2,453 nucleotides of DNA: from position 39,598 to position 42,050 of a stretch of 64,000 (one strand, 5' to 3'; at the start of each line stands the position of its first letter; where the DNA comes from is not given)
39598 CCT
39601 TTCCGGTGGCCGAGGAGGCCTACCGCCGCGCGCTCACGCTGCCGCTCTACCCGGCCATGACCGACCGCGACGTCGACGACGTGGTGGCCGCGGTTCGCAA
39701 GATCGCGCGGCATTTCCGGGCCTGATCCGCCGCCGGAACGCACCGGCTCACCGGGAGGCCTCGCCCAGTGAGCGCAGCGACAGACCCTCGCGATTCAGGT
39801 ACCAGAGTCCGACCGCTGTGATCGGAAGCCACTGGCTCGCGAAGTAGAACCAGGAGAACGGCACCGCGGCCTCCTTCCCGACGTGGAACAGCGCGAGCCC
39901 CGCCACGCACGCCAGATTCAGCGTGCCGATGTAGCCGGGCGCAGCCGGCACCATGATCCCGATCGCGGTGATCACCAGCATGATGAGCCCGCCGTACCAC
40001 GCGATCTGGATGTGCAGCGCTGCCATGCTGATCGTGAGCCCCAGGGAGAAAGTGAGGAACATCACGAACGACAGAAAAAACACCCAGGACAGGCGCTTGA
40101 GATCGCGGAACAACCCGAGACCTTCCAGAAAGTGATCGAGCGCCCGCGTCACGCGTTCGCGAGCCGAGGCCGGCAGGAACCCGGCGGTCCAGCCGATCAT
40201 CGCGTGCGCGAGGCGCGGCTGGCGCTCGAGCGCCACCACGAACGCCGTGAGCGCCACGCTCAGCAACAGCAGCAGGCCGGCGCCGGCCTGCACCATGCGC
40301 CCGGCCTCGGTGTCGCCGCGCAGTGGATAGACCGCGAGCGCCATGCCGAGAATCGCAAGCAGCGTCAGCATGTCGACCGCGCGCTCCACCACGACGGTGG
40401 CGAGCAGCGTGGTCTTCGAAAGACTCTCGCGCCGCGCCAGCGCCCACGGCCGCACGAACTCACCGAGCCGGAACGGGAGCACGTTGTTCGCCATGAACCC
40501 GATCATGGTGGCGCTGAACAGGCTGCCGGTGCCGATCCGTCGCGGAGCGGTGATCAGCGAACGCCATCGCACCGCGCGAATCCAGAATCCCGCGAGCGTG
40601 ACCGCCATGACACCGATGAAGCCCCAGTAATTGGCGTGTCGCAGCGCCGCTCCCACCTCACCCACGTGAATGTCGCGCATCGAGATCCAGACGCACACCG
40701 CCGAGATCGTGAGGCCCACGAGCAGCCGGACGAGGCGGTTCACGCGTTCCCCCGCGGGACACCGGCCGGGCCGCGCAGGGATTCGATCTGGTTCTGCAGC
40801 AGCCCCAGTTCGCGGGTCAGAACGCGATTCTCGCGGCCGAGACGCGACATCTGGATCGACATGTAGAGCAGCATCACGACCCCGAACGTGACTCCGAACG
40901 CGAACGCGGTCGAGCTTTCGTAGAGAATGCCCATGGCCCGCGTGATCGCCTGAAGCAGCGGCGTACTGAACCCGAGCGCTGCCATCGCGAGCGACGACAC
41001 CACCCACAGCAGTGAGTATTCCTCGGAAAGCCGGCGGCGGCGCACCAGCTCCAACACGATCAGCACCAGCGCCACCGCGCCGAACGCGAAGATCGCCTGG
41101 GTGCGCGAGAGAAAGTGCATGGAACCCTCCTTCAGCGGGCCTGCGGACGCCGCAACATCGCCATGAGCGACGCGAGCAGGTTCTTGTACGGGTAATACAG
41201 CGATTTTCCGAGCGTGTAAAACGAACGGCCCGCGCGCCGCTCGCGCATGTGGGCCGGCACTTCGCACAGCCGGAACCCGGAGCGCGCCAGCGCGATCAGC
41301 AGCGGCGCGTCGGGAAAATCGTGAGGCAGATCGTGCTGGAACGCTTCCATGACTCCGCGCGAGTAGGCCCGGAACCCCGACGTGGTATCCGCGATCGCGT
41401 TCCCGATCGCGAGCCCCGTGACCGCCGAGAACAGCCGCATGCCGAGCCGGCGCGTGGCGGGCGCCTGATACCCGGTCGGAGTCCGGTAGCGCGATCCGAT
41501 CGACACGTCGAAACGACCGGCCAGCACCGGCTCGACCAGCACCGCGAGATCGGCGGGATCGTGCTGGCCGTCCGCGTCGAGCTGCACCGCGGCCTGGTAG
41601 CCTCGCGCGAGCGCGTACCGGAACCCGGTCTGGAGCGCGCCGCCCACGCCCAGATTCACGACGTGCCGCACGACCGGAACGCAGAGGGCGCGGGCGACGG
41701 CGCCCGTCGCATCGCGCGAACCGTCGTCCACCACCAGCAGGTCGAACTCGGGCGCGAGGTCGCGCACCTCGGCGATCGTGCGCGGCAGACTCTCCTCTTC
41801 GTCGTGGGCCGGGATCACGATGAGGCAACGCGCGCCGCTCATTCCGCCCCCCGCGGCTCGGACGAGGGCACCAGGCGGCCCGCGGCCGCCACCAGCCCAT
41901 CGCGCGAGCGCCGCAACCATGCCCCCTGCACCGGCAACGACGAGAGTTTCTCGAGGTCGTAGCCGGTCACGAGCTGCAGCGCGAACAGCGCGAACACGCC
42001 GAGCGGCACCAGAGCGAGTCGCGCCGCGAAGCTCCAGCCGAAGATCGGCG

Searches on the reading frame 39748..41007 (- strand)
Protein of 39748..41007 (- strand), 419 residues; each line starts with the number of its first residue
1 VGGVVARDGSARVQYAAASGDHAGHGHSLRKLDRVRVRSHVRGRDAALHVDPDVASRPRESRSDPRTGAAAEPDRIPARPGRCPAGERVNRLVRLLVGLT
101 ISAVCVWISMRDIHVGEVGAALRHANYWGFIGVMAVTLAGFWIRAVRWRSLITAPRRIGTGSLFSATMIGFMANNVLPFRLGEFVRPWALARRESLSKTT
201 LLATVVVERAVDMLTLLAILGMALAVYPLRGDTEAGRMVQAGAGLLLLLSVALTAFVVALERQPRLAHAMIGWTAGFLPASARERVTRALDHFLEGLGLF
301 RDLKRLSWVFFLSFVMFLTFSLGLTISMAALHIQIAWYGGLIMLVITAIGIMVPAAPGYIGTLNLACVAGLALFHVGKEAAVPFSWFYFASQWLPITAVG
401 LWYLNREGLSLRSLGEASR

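Call 9: search_protein_families(library=pfam, proteins=[window:39748-41007:-], max_evalue=0.01)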
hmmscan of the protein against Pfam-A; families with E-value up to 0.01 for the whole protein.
window:39748-41007:- (419 aa): 1 family
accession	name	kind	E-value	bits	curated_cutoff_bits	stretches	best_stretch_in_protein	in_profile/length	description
PF03706.18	LPG_synthase_TM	-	9.1e-49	167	33.4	1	96-400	2-302/302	Lysylphosphatidylglycerol synthase TM region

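Call 10: search_protein_families(library=ncbifam, proteins=[window:39748-41007:-], max_evalue=0.1)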
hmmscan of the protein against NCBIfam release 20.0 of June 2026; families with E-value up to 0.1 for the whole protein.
window:39748-41007:- (419 aa): 2 families
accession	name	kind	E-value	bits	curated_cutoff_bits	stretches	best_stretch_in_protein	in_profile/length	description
TIGR00374.1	TIGR00374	subfamily_domain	4.8e-18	65.7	43.2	1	101-395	3-302/323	flippase-like domain-containing protein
TIGR03476.1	HpnL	subfamily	2.3e-08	33.7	195.65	1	93-385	7-296/318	putative membrane protein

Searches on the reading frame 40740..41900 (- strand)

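Call 9: search_protein_families(library=pfam, proteins=[window:40740-41900:-], max_evalue=0.01)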
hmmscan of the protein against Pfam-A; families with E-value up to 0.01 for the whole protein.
window:40740-41900:- (386 aa): 2 families
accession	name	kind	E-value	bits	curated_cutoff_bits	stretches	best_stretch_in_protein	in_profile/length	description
PF10066.14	DUF2304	-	2.9e-17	63.3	25.5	1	267-370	2-105/106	Uncharacterized conserved protein (DUF2304)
PF06305.16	LapA_dom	-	0.0018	18.6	28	0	332-373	26-64/64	Lipopolysaccharide assembly protein A domain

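Call 10: search_protein_families(library=ncbifam, proteins=[window:40740-41900:-], max_evalue=0.1)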
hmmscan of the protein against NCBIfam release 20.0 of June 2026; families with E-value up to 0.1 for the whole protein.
window:40740-41900:- (386 aa): 0 families
